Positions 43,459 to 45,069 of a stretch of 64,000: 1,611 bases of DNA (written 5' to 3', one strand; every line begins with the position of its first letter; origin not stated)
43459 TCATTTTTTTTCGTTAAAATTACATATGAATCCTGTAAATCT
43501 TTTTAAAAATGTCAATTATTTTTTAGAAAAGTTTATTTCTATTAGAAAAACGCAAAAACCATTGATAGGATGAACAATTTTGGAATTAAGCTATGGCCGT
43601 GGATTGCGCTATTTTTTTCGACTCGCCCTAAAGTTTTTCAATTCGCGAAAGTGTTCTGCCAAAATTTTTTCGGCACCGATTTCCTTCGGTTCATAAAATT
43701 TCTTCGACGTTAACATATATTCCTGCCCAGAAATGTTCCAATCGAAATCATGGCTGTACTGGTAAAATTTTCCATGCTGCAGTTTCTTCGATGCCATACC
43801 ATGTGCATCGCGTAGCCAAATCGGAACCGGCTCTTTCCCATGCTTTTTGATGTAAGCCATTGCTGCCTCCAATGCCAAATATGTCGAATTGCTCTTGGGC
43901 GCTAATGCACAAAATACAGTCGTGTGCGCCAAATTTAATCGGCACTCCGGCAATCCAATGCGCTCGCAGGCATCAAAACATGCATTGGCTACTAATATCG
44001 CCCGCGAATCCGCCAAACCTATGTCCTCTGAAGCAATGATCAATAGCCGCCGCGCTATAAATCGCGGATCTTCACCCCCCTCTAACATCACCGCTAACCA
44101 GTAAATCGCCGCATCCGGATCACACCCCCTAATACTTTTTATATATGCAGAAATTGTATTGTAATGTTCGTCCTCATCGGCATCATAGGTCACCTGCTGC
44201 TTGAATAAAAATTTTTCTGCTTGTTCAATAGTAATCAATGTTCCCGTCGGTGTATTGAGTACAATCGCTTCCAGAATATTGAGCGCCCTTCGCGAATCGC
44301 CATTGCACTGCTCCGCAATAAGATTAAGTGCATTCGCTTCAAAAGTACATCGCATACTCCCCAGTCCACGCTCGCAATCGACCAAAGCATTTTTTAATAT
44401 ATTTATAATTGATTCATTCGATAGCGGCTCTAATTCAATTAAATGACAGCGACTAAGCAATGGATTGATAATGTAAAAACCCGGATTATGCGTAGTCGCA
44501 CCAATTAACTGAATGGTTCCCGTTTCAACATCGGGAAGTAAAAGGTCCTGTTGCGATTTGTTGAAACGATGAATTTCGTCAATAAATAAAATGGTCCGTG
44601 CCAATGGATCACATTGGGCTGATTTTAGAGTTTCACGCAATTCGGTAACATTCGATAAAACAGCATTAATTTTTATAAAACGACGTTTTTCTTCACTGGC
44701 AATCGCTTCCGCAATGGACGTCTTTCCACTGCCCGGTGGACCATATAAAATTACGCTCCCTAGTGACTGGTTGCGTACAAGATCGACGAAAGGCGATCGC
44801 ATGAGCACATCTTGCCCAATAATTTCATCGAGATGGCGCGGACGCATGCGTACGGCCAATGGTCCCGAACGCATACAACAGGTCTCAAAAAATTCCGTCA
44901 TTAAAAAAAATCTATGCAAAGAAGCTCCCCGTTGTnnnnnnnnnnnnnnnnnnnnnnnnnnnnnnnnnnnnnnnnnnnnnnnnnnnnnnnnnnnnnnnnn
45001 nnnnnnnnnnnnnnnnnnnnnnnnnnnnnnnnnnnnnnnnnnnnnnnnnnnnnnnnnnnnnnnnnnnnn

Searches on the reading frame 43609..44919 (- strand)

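Call 20: search_protein_families(library=ncbifam, proteins=[window:43609-44919:-], max_evalue=0.00001)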
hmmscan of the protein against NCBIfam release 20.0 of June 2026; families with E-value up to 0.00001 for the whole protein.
window:43609-44919:- (436 aa): 46 families (the best 25 are shown)
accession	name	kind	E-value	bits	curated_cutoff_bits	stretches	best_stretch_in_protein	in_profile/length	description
NF009881.0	PRK13341.1-2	equivalog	4.9e-121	404.9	651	1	16-421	13-428/736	AAA family ATPase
NF009883.0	PRK13341.1-4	equivalog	2.9e-111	372.6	668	1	15-418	15-428/729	AAA family ATPase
NF009882.0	PRK13341.1-3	equivalog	2.2e-94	317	1197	1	17-418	16-427/734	AAA family ATPase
NF009880.0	PRK13341.1-1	equivalog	8e-84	282.1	891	1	19-427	6-405/599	AAA family ATPase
NF011289.0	PRK14700.1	equivalog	7.2e-53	179.7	570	1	128-420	1-287/300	recombination factor protein RarA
NF000868.0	PRK00080.1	equivalog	1.4e-17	63.6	282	1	23-138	17-133/330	Holliday junction branch migration DNA helicase RuvB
NF001679.0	PRK00440.1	equivalog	6.4e-17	61.6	303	1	24-220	11-209/322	replication factor C small subunit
NF003229.0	PRK04195.1-5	equivalog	7.7e-17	61.1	280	1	20-236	6-228/413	replication factor C large subunit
TIGR02397.1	dnaX_nterm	equivalog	1.4e-16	60.7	250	1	78-238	85-239/355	DNA polymerase III subunit gamma/tau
TIGR00635.1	ruvB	equivalog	4.3e-16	58.8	299.05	1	48-137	25-111/305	Holliday junction branch migration DNA helicase RuvB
NF009067.0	PRK12402.1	equivalog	1.1e-15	57.5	317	2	24-100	8-83/340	replication factor C small subunit 2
NF011522.0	PRK14961.1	equivalog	4e-14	52.2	562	1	87-220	97-225/363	DNA polymerase III subunits gamma and tau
TIGR02903.1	spore_lon_C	equivalog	5.7e-13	48.2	678.8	1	25-80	148-202/615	Lon family ATP-dependent protease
NF003226.0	PRK04195.1-1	equivalog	1.1e-12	47.6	588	1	23-222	6-210/405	replication factor C large subunit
NF011523.0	PRK14962.1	equivalog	3.4e-12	45.9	576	1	109-236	119-237/474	DNA polymerase III subunits gamma and tau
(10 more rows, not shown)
